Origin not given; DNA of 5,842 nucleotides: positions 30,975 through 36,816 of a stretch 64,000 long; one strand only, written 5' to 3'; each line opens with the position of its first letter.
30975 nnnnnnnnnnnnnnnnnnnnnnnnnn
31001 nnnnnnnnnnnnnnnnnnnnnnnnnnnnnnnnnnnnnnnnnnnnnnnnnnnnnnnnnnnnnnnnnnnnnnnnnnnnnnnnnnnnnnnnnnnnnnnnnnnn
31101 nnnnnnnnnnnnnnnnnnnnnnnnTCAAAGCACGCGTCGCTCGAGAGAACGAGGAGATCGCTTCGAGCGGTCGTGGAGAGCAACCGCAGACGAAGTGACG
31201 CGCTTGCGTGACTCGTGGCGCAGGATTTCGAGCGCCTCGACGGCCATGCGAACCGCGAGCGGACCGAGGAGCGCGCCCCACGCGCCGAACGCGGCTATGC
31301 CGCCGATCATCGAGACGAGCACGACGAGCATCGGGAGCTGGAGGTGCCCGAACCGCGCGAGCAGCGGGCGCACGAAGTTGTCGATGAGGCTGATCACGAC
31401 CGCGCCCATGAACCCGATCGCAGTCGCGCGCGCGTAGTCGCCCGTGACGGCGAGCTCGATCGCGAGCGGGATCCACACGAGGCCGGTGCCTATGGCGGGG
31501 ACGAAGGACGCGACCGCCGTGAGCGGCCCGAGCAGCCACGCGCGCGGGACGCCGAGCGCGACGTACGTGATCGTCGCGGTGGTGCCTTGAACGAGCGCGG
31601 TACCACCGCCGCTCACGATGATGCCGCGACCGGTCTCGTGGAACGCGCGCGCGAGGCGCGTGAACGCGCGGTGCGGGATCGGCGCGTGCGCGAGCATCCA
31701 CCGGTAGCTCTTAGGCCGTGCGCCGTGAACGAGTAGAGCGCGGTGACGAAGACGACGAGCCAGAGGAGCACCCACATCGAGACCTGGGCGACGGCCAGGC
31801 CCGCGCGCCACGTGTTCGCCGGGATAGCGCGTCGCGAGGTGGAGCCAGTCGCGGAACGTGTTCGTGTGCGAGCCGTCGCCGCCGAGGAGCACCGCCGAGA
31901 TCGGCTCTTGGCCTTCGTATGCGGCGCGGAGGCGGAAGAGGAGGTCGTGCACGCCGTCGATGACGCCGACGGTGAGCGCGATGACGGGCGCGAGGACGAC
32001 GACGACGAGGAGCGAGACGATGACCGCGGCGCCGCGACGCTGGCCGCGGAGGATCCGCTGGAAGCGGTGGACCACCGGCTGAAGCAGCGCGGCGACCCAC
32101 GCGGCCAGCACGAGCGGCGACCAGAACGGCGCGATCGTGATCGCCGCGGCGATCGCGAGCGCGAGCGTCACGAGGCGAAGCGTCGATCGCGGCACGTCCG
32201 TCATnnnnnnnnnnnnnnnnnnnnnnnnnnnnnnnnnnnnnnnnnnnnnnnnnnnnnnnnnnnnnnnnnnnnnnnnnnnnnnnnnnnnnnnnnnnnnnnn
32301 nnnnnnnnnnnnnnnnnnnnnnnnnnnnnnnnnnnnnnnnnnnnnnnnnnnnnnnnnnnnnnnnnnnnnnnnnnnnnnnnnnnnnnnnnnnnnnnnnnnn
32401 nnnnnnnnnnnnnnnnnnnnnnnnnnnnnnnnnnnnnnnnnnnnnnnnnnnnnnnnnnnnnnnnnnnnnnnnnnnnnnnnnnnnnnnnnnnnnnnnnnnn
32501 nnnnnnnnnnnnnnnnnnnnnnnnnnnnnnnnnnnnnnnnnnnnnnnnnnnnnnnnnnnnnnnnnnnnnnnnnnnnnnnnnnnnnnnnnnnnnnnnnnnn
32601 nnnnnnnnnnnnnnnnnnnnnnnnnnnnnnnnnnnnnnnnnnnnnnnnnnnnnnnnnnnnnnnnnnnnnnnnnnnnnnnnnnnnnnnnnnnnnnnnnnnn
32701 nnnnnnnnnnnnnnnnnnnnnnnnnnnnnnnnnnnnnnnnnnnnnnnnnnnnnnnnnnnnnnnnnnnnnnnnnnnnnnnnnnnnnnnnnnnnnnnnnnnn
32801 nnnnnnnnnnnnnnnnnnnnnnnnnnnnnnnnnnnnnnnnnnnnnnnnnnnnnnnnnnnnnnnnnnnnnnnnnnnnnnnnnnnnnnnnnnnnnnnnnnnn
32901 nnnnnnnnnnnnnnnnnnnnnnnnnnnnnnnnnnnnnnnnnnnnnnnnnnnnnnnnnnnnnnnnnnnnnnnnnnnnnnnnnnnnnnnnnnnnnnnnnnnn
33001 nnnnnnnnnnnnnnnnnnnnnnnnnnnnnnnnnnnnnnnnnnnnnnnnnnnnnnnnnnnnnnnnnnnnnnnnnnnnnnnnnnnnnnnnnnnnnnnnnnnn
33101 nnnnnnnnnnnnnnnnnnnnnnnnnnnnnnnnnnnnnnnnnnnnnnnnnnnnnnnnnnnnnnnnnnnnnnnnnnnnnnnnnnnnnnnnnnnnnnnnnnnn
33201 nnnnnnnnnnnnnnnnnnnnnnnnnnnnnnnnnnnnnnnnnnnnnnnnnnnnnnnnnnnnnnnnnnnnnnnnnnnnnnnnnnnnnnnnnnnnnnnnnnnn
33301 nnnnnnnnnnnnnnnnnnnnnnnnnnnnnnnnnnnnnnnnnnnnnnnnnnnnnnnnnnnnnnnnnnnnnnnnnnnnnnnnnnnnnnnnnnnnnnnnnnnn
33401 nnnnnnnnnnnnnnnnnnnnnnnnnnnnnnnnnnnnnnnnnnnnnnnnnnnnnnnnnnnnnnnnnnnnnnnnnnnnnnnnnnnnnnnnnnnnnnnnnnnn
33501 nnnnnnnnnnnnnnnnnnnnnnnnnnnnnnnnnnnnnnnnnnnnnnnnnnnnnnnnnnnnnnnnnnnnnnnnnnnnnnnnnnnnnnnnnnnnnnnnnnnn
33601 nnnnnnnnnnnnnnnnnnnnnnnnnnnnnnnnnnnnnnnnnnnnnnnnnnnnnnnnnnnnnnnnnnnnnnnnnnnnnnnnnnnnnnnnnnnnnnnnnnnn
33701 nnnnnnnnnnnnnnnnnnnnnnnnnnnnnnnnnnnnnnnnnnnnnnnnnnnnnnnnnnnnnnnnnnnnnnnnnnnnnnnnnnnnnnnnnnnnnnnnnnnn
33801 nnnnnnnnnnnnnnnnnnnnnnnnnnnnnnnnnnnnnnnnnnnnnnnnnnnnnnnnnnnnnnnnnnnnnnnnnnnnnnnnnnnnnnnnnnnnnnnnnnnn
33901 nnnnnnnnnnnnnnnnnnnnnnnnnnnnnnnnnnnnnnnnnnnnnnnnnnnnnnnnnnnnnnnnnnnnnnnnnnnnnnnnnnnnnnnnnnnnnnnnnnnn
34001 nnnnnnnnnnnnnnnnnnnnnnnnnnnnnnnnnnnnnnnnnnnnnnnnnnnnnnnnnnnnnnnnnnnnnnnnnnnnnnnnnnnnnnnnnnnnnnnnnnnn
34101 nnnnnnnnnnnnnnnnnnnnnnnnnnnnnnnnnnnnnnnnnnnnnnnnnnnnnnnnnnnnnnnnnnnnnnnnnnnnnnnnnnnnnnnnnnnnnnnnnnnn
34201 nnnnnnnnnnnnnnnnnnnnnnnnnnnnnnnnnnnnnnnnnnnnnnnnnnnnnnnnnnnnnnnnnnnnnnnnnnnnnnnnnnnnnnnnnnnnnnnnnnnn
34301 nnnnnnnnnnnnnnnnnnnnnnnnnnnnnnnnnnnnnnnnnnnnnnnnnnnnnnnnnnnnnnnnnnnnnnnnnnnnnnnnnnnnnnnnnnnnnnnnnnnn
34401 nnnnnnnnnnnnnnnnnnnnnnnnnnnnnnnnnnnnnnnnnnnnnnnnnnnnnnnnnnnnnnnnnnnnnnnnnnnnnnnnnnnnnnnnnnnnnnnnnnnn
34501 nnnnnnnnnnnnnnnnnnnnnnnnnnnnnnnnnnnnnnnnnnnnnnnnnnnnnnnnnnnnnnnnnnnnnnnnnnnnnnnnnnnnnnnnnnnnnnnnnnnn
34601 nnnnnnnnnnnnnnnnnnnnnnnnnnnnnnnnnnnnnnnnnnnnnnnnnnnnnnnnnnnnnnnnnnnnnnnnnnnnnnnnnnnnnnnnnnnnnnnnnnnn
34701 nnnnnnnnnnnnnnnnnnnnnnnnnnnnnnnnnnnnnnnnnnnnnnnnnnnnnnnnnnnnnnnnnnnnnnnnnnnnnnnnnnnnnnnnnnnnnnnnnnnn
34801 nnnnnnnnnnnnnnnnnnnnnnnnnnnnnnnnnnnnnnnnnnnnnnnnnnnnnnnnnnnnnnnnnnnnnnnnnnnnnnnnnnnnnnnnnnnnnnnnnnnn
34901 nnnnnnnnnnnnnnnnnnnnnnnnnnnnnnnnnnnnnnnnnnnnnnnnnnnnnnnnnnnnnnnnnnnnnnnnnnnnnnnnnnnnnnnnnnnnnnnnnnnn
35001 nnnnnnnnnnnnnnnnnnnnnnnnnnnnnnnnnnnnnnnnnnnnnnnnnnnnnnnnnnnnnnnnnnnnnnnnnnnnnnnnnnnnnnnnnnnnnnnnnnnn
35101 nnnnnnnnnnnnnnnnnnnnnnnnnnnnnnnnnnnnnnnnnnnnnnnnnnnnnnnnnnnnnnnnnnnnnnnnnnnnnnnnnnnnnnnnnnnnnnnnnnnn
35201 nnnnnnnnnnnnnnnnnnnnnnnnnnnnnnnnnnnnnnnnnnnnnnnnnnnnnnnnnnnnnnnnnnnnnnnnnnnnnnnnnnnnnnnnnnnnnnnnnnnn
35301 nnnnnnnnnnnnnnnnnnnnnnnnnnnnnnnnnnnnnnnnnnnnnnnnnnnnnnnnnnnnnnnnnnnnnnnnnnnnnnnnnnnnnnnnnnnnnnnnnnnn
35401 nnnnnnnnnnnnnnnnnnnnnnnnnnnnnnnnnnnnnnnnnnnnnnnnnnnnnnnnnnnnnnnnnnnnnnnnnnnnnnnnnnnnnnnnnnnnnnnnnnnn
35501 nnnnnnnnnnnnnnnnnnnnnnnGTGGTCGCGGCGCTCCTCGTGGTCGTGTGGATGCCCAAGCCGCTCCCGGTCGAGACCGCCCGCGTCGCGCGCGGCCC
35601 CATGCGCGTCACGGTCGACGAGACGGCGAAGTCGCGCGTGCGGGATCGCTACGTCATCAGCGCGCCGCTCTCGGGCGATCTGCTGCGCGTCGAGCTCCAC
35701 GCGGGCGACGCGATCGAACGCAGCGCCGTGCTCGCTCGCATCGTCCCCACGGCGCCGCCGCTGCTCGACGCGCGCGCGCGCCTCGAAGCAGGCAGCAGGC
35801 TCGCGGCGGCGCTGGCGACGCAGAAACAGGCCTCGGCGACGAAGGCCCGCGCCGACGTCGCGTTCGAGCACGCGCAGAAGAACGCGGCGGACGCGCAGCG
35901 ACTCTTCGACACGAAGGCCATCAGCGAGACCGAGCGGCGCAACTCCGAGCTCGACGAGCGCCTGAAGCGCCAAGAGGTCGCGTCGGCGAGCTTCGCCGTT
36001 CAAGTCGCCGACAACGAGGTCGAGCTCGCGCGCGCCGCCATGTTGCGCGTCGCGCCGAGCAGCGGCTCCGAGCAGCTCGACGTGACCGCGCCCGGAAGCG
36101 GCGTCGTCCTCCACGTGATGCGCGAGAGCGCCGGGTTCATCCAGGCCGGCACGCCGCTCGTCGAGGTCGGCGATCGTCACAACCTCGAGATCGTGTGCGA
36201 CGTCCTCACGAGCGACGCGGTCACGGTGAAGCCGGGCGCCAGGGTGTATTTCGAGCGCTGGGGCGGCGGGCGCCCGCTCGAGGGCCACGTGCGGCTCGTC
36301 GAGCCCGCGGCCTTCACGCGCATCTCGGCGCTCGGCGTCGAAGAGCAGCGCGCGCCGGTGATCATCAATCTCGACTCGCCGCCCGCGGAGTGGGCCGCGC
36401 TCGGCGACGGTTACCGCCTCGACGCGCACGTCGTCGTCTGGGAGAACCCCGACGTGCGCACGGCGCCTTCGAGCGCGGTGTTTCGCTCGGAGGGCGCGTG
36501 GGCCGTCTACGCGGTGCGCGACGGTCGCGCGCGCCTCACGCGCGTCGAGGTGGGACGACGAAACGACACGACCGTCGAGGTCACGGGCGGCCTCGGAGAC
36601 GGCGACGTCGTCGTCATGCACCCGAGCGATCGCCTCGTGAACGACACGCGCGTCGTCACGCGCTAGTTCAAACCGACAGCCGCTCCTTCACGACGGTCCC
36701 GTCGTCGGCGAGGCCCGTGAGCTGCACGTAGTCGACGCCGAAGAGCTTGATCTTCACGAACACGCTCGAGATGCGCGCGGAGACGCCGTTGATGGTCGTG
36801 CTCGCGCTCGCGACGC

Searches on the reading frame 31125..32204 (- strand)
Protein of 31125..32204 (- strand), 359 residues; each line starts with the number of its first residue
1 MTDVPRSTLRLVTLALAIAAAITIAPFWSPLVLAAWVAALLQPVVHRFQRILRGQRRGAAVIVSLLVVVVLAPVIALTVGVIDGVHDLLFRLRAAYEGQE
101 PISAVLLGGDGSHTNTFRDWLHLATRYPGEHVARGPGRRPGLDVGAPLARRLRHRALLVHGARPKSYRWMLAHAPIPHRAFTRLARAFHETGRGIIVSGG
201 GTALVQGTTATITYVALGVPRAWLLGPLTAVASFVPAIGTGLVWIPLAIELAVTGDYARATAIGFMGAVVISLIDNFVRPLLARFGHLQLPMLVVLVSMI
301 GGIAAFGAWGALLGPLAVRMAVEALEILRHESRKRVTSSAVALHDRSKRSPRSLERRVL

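Call 57: search_protein_families(library=pfam, proteins=[window:31125-32204:-], max_evalue=0.00001)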
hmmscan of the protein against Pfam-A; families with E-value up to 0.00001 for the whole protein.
window:31125-32204:- (359 aa): 1 family
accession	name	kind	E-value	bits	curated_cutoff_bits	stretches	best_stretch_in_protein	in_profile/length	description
PF01594.21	AI-2E_transport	-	6.1e-30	105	34.3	2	180-327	179-325/327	AI-2E family transporter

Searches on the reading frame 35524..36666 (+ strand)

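Call 57: search_protein_families(library=pfam, proteins=[window:35524-36666:+], max_evalue=0.00001)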
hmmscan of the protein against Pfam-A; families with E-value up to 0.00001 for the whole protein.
window:35524-36666:+ (380 aa): 2 families
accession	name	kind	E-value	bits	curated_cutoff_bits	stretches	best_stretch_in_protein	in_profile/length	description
PF13437.12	HlyD_3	-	1.3e-11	45.6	22.2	1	187-286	2-96/106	HlyD family secretion protein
PF16576.10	HlyD_D23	-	5.1e-08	32.9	30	1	180-262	104-187/214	Barrel-sandwich domain of CusB or HlyD membrane-fusion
